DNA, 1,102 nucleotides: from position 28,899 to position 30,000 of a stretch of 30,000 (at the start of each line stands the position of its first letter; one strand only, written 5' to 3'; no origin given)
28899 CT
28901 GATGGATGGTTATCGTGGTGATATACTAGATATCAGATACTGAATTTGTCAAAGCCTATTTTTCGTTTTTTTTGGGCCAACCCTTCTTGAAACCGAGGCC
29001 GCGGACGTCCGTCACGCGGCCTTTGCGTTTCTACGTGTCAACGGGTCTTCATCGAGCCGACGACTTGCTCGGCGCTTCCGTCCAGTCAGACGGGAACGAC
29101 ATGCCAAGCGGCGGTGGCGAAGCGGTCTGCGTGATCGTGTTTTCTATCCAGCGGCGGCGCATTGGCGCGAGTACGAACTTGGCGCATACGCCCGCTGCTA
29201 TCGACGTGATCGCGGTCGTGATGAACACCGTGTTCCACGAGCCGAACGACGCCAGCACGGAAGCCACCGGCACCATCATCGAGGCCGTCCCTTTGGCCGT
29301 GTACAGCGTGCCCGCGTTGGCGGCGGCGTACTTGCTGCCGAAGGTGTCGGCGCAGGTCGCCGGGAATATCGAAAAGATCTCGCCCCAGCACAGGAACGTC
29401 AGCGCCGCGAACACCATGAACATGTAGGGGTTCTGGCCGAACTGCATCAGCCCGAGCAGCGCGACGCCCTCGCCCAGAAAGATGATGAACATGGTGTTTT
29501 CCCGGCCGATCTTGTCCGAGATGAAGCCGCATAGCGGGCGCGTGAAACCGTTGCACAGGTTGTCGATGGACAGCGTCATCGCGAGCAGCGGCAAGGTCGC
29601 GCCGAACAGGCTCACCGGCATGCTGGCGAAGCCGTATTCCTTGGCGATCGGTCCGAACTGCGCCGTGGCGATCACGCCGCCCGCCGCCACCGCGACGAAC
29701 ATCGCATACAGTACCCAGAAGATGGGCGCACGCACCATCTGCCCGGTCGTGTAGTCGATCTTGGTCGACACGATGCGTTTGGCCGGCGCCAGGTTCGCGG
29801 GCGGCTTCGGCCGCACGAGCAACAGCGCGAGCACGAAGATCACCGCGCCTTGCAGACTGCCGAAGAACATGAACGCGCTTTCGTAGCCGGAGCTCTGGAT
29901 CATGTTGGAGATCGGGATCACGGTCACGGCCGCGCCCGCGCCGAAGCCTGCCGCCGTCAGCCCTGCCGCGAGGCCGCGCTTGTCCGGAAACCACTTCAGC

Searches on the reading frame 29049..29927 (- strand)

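Call 13: search_protein_families(library=pfam, proteins=[window:29049-29927:-])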
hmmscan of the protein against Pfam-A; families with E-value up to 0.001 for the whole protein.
window:29049-29927:- (292 aa): 1 family
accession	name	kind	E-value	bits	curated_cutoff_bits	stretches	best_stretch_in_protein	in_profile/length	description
PF07690.21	MFS_1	-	1.3e-18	67.5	33.4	2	108-255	27-175/347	Major Facilitator Superfamily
